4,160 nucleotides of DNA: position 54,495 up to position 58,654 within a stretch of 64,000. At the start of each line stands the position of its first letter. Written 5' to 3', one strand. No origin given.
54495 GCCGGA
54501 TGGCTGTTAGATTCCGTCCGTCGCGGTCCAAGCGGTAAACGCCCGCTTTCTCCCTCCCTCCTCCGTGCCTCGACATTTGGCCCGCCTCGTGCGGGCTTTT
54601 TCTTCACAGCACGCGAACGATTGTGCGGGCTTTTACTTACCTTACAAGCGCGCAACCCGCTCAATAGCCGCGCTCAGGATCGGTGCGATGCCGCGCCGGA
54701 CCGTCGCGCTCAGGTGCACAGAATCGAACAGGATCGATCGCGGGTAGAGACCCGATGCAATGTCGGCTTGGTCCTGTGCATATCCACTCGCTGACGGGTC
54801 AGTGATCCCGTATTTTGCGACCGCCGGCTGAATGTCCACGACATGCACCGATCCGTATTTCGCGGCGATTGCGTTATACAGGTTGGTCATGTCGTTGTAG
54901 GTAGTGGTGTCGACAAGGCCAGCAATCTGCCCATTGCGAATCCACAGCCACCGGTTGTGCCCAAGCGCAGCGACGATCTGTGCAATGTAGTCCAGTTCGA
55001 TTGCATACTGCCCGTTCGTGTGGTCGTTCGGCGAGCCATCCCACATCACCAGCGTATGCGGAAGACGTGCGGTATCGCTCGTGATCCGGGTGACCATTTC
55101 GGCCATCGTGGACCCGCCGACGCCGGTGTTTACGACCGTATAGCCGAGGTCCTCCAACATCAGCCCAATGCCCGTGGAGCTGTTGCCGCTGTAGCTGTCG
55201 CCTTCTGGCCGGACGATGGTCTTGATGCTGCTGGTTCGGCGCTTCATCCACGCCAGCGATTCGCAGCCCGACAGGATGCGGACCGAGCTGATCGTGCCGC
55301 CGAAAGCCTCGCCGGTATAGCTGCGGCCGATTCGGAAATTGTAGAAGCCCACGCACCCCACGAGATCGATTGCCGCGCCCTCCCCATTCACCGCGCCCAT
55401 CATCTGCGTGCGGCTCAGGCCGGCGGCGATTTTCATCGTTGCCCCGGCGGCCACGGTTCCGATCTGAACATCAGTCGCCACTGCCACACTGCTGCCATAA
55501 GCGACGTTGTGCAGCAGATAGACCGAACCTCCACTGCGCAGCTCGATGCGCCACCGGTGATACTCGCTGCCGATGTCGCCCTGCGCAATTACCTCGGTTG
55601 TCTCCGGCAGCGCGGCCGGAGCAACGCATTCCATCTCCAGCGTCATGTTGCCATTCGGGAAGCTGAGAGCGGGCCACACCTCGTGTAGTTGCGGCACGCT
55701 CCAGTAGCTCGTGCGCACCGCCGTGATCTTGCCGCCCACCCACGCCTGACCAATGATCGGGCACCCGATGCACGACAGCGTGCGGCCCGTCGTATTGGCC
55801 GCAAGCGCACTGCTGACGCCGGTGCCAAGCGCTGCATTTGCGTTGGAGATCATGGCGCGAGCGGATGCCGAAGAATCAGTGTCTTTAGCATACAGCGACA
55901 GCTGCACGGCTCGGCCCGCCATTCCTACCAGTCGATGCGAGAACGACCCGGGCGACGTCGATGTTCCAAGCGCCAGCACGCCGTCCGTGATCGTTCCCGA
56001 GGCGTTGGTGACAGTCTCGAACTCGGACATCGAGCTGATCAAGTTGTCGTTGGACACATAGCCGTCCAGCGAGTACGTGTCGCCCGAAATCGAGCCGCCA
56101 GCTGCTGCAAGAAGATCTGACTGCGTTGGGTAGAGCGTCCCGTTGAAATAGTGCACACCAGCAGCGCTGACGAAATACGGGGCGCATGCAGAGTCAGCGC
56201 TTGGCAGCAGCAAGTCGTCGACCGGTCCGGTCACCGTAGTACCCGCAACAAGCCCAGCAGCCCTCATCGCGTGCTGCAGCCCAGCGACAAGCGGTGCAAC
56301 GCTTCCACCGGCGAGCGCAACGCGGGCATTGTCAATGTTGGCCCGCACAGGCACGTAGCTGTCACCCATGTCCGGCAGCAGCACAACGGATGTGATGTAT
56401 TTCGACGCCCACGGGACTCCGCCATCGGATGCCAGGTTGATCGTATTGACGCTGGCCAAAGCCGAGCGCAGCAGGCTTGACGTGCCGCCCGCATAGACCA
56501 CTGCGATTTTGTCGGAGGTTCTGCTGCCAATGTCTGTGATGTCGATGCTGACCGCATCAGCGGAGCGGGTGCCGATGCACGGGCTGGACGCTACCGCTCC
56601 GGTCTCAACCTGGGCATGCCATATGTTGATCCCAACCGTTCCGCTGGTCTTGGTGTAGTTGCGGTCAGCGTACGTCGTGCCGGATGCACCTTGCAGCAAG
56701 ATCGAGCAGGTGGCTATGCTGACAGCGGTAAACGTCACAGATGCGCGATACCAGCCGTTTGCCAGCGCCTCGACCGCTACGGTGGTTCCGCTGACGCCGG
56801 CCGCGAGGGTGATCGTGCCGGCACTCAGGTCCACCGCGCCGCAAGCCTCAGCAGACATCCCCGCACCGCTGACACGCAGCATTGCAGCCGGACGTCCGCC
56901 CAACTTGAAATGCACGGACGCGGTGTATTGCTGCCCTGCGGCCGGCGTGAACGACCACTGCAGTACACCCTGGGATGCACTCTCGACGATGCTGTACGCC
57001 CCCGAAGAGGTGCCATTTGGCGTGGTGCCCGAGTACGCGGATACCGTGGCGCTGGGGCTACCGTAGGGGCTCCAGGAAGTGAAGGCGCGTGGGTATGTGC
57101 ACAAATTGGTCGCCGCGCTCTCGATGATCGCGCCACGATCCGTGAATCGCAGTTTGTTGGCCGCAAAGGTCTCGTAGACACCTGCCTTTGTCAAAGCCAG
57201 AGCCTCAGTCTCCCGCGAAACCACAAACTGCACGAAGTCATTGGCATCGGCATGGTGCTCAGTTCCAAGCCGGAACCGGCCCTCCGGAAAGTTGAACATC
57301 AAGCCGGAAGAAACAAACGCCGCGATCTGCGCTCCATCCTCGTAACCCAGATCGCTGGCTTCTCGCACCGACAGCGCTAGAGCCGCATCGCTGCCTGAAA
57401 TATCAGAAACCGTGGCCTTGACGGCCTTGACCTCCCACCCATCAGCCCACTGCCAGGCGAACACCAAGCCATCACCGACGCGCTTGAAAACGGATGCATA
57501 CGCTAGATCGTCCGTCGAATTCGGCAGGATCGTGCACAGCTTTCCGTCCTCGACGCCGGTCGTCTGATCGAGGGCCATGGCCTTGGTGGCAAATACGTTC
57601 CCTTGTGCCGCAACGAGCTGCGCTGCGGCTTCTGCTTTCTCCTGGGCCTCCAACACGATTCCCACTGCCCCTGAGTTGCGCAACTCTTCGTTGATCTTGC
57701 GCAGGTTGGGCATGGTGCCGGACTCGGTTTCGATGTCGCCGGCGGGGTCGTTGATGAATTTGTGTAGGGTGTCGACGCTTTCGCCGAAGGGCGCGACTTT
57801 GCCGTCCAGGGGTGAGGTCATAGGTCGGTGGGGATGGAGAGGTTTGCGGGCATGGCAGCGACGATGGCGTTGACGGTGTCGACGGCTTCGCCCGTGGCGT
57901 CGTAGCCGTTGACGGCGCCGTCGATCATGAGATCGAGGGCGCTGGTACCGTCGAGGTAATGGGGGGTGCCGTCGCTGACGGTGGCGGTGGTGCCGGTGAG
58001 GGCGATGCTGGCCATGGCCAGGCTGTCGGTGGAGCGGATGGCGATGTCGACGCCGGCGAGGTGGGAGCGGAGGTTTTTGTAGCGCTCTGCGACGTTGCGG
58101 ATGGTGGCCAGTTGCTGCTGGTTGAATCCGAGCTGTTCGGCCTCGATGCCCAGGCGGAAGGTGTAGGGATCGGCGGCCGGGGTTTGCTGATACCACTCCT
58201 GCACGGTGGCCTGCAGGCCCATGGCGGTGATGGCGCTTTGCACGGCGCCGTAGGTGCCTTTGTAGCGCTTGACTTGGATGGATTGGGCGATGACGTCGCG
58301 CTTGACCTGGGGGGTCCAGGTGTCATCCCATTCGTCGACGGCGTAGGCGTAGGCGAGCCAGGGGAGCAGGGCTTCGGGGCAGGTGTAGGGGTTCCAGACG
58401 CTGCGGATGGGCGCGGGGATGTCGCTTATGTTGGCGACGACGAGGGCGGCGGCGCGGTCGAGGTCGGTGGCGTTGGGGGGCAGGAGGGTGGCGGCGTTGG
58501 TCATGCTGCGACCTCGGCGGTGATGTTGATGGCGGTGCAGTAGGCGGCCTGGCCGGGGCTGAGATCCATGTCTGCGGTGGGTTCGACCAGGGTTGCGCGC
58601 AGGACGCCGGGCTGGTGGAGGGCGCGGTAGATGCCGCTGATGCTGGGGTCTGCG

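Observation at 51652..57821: Tail operon split by a lower-GC insertion: a second receptor-binding-type protein plus a three-gene opposite-strand cassette between gpI and gpH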

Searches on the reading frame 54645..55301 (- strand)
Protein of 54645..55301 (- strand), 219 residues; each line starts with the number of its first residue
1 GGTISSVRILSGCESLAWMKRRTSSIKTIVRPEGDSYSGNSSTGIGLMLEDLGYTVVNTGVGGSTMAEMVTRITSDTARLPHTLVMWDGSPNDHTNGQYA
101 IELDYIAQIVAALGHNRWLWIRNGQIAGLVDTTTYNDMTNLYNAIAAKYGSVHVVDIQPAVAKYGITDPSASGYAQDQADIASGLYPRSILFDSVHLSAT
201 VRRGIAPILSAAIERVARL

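Call 90: search_protein_families(library=pfam, proteins=[window:54645-55301:-], max_evalue=1)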
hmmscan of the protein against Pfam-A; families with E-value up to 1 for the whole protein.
window:54645-55301:- (219 aa): 3 families
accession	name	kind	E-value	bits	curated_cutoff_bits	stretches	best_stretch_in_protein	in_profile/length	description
PF13472.12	Lipase_GDSL_2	-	0.00045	21.2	32.9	1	50-169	29-161/178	GDSL-like Lipase/Acylhydrolase family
PF19040.6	SGNH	-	0.15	12.2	27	0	141-209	193-246/248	SGNH domain (fused to AT3 domains)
PF20519.4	Polycystin_dom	-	0.24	11.3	23.6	1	108-145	140-175/199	Polycystin domain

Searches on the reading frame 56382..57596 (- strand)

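Call 90: search_protein_families(library=pfam, proteins=[window:56382-57596:-], max_evalue=1)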
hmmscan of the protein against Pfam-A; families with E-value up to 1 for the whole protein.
window:56382-57596:- (405 aa): 1 family
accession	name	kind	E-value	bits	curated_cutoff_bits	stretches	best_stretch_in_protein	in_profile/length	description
PF24291.1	Ig_CFAP65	-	0.014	15.6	27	1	204-249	73-118/121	Cilia- and flagella-associated protein 65-like, Ig-like domain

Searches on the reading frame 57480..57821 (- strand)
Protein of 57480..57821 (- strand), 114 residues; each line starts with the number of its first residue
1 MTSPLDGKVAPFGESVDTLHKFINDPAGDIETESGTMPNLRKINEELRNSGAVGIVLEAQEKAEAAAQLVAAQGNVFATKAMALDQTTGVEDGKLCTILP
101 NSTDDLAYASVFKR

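Call 38: find_related_loci(query=A4, collection=genome_contigs, flank=10000)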
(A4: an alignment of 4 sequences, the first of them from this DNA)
Query A4 (114 aa) in genome_contigs; peptide patterns used: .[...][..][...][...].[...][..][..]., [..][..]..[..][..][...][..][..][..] (x = any residue, [..] = any of these).
106 stretches matched a pattern; 1 encode a relative of the query (tblastn E <= 1e-3); 1 distinct loci.
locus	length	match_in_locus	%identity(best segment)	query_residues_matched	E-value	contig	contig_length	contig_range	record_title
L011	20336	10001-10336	47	1-114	2e-24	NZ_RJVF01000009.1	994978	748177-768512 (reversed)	Comamonas sp. BIGb0124 Ga0304810_102, whole genome shotgun sequence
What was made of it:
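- Tried and rejected: In GTDB genomes only the Comamonas prophage came back (call 38).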

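Call 102: find_related_loci(query=A4, collection=metagenome_contigs, flank=10000)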
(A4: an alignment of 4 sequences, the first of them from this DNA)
Query A4 (114 aa) in metagenome_contigs; peptide patterns used: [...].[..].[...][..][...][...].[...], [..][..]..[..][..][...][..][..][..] (x = any residue, [..] = any of these).
190 stretches matched a pattern, but none encodes a relative of the query by tblastn (E <= 1e-3).

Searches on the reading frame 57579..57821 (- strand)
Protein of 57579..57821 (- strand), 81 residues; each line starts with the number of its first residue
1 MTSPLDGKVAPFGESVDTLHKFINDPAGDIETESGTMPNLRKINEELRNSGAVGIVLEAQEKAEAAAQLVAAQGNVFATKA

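Call 53: find_related_loci(query=A5, collection=viral_contigs, flank=10000)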
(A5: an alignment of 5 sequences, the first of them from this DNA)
Query A5 (81 aa) in viral_contigs; peptide patterns used: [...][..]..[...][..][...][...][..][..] (x = any residue, [..] = any of these).
69 stretches matched a pattern; 2 encode a relative of the query (tblastn E <= 1e-3); 2 distinct loci.
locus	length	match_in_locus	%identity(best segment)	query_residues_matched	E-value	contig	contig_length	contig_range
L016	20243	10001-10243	58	1-81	2e-26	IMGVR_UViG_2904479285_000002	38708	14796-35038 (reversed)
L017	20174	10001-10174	60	1-57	3e-20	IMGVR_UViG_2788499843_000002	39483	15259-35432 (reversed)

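Call 90: search_protein_families(library=pfam, proteins=[L016:10001-13075:+], max_evalue=1)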
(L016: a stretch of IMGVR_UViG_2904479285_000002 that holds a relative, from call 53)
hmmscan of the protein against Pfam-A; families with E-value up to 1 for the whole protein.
L016:10001-13075:+ (1024 aa): 2 families
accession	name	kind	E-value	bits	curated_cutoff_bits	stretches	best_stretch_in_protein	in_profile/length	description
PF03629.24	SASA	-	9.2e-19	68.4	24.8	2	847-1021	57-222/226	Carbohydrate esterase, sialic acid-specific acetylesterase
PF13392.12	HNH_3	-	0.22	11.6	24.8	1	489-508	5-24/46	HNH endonuclease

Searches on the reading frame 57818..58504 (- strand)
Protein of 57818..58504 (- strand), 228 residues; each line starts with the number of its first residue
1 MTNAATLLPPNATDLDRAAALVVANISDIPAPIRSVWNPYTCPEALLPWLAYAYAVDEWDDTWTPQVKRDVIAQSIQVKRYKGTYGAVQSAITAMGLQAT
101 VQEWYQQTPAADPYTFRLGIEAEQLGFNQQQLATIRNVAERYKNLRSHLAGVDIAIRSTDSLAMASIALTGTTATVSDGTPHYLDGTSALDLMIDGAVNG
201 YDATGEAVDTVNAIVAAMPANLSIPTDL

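Call 4: search_protein_families(library=pfam, proteins=[window:57818-58504:-], max_evalue=0.01)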
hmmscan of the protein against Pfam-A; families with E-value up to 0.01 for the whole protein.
window:57818-58504:- (228 aa): 1 family
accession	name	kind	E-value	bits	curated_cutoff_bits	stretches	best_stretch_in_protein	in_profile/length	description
PF09684.15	Tail_P2_I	-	7.3e-46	155.9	20.6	1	8-146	1-139/139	Phage tail protein (Tail_P2_I)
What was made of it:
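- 57818..58504 (-): gpI baseplate wedge protein (228 aa) with a lineage-specific ~50-aa C-terminal tail. PF09684 at E=7e-46 covers residues 8-146 only (call 4).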

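Call 5: search_protein_families(library=phrogs, proteins=[window:57818-58504:-], max_evalue=0.01)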
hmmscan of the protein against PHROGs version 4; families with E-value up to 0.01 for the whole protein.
window:57818-58504:- (228 aa): 8 families
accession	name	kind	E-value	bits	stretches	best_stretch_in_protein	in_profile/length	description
phrog_48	-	tail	1.7e-64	219.6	1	1-194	10-196/478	tail protein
phrog_5726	-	tail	8.3e-30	105.4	1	1-123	1-127/249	tail protein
phrog_9915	-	unknown function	1.8e-26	92.8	1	5-154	811-961/1813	-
phrog_34934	-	tail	4.4e-21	76.3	1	6-90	9-94/413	tail protein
phrog_29945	-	unknown function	6.5e-21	75.9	1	28-134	119-225/369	-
phrog_14404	-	tail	1.3e-18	68.3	1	44-161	55-168/363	baseplate protein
phrog_19272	-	unknown function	1.3e-09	38.9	1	1-147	1-143/288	-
phrog_17612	-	tail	4.6e-07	30.2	1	6-118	2-107/406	tail protein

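Call 10: find_related_loci(query=window:57818-58504:-, collection=genome_contigs, flank=10000)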
Query window:57818-58504:- (228 aa) in genome_contigs; peptide patterns used: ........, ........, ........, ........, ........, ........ (x = any residue, [..] = any of these).
119 stretches matched a pattern; 4 encode a relative of the query (tblastn E <= 1e-3); 4 distinct loci.
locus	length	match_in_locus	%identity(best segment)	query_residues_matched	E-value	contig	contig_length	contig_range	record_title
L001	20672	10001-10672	63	5-228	1e-94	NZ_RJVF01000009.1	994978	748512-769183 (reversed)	Comamonas sp. BIGb0124 Ga0304810_102, whole genome shotgun sequence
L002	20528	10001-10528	43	7-181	3e-41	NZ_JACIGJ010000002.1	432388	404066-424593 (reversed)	Roseospira marina strain DSM 15113 Ga0394286_02, whole genome shotgun sequence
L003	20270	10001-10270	49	8-97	1e-23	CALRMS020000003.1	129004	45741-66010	MAG: Rhodobacter maris isolate JJ-KO21-114-1-m1-bin283 genome assembly, contig: JJ-KO21-114-C17, whole genome shotgun se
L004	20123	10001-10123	44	80-118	4e-5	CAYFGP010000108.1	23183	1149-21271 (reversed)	MAG TPA_asm: uncultured Oleiphilus sp. isolate ERP003628_co2_36 genome assembly, contig: NODE_1621_length_23183_cov_14.7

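Call 14: search_protein_families(library=pfam, proteins=[L001:10672-14145:+, L001:14336-14791:+, L001:14804-15361:+, L001:15354-15773:+, L001:16314-17714:+, L001:17717-18091:+], max_evalue=0.01)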
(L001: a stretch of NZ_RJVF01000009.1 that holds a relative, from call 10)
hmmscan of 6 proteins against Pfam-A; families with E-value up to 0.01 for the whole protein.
L001:10672-14145:+ (1157 aa): 0 families

L001:14336-14791:+ (151 aa): 0 families

L001:14804-15361:+ (185 aa): 2 families
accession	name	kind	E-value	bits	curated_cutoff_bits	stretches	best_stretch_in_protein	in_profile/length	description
PF15731.11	MqsA_antitoxin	-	1.4e-12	48.3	30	1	7-119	3-117/131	Antitoxin component of bacterial toxin-antitoxin system, MqsA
PF14354.12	Lar_restr_allev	-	0.0034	18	28.6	0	3-61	2-51/58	Restriction alleviation protein Lar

L001:15354-15773:+ (139 aa): 0 families

L001:16314-17714:+ (466 aa): 2 families
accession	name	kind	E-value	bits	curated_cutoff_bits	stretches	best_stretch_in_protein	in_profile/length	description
PF12571.13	Phage_tail_fib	-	1.5e-39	135.9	23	1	3-148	4-149/150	Phage tail-collar fibre protein, N-terminal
PF07484.17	Collar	-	1.9e-16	60.2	24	1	303-359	1-56/57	Phage Tail Collar Domain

L001:17717-18091:+ (124 aa): 0 families
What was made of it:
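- The slot holds expressed-type cargo in a relative, an MqsA-like gene in L001 (call 14).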

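Call 90: search_protein_families(library=pfam, proteins=[L001:10672-14145:+], max_evalue=1)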
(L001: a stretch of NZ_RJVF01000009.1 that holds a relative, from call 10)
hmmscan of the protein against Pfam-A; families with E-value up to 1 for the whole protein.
L001:10672-14145:+ (1157 aa): 0 families
